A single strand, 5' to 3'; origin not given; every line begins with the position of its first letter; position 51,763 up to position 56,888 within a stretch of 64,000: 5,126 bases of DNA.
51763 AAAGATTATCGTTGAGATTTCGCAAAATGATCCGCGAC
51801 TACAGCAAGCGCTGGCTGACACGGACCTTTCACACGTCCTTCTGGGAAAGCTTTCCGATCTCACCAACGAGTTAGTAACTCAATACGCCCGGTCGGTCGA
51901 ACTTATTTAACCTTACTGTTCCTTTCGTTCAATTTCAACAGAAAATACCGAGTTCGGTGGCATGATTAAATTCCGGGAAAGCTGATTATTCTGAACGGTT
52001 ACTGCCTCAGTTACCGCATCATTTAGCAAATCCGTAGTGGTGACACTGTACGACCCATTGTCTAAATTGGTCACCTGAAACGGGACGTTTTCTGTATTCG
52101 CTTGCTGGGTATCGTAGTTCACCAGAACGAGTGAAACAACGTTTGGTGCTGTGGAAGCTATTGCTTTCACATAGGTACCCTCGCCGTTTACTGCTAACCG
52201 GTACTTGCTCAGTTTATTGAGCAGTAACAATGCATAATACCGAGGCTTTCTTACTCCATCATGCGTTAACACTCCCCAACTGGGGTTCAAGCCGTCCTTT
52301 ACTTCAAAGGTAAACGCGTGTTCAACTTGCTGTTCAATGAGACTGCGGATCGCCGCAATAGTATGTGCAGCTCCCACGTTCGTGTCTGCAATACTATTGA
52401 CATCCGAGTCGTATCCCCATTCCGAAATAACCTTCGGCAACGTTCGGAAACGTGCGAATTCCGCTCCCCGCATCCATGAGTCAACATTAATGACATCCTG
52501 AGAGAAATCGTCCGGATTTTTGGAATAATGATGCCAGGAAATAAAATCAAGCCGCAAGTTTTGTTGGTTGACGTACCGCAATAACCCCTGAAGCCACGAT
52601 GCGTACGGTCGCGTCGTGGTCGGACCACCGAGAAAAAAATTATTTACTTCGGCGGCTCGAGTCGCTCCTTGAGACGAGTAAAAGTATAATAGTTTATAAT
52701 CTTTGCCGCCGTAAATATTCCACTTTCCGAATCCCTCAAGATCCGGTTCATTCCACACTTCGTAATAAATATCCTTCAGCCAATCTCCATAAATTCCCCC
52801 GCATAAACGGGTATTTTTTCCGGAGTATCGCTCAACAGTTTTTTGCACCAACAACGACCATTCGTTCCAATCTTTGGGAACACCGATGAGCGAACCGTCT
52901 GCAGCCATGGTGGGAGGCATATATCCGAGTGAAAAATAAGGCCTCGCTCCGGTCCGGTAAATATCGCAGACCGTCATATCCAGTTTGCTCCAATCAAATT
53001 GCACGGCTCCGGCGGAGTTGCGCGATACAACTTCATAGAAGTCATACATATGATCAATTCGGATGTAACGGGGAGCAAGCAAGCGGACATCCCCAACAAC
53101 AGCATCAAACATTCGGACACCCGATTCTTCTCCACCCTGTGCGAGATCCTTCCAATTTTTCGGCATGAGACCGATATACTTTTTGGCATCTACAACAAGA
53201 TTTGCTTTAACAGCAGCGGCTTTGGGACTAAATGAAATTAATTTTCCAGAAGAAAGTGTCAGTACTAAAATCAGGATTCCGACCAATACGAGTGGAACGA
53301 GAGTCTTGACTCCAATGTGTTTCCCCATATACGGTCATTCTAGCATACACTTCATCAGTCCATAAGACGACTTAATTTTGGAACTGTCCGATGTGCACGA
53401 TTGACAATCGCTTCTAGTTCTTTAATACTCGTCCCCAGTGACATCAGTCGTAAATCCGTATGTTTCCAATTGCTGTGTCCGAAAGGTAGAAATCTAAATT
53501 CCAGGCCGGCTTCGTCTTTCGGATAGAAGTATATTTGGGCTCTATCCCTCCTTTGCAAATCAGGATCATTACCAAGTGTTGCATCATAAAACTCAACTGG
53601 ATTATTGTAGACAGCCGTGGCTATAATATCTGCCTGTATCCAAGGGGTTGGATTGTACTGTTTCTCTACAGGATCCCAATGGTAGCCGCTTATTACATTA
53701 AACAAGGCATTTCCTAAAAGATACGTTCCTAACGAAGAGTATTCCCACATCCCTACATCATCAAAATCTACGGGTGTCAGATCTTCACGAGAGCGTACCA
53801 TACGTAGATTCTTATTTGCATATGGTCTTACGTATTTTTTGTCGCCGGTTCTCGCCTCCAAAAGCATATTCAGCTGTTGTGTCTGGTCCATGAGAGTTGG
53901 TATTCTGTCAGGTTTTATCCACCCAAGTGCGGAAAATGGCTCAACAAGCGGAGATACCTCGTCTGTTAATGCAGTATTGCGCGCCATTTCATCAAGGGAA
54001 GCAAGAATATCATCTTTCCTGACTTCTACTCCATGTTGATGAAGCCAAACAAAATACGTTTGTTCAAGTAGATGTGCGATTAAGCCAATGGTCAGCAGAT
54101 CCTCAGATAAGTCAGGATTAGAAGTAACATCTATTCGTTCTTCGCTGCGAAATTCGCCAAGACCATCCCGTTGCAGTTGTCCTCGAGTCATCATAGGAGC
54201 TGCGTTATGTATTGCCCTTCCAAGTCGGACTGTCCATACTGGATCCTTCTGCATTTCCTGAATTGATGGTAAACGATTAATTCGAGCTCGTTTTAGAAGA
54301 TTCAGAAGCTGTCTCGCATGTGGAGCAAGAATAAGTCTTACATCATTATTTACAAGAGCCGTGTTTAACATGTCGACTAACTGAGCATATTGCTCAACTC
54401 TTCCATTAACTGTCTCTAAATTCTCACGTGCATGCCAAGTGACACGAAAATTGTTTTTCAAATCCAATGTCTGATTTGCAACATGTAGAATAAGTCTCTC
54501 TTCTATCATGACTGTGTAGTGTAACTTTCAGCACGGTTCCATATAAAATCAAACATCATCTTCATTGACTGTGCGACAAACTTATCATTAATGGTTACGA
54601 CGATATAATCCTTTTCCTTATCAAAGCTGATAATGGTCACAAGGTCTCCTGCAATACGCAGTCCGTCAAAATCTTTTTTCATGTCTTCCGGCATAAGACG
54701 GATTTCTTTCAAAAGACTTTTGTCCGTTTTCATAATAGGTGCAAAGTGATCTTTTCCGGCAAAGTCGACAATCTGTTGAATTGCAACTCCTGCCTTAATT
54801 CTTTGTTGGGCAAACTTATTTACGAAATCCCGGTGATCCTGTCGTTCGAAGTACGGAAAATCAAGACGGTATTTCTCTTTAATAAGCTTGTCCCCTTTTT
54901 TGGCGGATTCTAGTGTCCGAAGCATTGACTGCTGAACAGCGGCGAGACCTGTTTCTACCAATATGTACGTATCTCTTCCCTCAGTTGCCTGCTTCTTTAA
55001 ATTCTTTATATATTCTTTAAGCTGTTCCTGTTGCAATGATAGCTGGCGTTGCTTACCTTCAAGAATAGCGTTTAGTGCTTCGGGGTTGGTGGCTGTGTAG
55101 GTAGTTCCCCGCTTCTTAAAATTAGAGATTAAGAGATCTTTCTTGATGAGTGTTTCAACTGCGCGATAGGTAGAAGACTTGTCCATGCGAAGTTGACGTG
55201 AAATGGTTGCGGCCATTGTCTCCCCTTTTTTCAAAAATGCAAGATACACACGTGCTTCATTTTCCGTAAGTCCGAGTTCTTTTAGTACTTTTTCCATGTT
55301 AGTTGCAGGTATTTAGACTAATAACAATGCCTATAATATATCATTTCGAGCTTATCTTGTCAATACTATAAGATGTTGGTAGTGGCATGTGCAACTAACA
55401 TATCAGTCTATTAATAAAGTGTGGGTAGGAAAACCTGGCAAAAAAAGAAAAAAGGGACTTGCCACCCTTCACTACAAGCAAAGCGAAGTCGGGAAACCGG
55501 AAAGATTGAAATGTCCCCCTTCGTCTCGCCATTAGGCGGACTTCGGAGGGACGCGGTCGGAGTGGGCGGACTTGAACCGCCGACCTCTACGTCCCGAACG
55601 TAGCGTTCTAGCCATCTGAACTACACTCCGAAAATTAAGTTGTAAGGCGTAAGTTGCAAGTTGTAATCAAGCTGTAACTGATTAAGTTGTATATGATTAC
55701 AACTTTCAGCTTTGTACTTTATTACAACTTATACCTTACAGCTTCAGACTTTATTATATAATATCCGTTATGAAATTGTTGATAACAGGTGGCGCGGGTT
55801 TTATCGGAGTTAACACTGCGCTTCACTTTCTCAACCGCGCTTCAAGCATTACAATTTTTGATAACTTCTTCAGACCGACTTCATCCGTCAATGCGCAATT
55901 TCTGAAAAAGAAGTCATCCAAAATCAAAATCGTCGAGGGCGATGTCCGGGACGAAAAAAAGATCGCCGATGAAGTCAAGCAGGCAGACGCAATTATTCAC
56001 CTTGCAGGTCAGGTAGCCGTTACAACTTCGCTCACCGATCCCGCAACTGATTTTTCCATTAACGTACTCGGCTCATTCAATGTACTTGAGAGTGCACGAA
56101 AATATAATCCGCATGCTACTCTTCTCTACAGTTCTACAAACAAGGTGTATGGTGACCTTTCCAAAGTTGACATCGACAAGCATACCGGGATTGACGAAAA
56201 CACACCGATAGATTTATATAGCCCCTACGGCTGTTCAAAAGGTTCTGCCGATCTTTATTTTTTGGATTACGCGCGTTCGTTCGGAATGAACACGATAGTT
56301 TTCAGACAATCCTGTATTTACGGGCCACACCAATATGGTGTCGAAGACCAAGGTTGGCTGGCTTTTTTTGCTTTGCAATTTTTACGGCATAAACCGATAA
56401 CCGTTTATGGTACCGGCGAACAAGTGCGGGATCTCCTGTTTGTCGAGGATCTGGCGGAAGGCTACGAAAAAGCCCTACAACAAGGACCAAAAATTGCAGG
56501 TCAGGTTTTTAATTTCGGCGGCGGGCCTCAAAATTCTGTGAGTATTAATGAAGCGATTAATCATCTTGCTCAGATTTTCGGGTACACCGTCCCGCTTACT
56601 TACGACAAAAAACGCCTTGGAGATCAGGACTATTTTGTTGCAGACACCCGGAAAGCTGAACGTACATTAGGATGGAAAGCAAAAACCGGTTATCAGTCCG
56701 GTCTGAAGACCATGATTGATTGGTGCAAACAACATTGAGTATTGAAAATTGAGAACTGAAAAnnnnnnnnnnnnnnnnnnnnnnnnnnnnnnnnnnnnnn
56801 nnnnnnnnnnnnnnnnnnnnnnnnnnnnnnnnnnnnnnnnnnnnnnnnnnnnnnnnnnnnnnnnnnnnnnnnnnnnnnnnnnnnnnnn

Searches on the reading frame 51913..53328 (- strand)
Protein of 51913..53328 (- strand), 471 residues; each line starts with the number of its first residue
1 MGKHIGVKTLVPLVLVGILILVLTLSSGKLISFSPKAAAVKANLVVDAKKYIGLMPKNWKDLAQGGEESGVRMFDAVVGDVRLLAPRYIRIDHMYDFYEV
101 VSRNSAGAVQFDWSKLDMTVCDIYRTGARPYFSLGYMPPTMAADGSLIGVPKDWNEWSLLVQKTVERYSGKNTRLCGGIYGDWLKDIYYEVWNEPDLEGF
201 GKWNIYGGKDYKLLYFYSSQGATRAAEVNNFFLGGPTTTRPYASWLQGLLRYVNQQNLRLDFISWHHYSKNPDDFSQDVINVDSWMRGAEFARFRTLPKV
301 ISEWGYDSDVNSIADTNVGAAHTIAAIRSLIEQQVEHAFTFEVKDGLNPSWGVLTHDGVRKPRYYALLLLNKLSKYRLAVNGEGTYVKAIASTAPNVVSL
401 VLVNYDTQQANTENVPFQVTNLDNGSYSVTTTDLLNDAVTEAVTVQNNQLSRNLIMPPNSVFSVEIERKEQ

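Call 61: search_protein_families(library=pfam, proteins=[window:51913-53328:-], max_evalue=0.00001)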
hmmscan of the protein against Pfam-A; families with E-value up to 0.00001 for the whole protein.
window:51913-53328:- (471 aa): 1 family
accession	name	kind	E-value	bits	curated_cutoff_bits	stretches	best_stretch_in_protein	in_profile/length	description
PF01229.23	Glyco_hydro_39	-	1.3e-21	77.4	26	1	87-420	49-407/472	Glycosyl hydrolases family 39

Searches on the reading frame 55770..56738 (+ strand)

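Call 61: search_protein_families(library=pfam, proteins=[window:55770-56738:+], max_evalue=0.00001)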
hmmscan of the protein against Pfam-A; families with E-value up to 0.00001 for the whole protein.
window:55770-56738:+ (322 aa): 6 families
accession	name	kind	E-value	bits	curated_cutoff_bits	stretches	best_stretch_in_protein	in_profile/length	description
PF16363.11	GDP_Man_Dehyd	-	1.7e-48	166.3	27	1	4-315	1-332/332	GDP-mannose 4,6 dehydratase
PF01370.27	Epimerase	-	1.8e-47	162.2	20.9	1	4-250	2-240/240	NAD dependent epimerase/dehydratase family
PF01073.25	3Beta_HSD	-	5.9e-19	68.6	22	1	4-232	1-225/280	3-beta hydroxysteroid dehydrogenase/isomerase family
PF07993.18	NAD_binding_4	-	4.8e-13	49.3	20.1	1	42-196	53-220/258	Male sterility protein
PF02719.21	Polysacc_synt_2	-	7.3e-10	38.9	20.2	1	3-125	1-130/293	Polysaccharide biosynthesis protein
PF04321.23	RmlD_sub_bind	-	4.8e-09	36.1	27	1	1-188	1-156/287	RmlD substrate binding domain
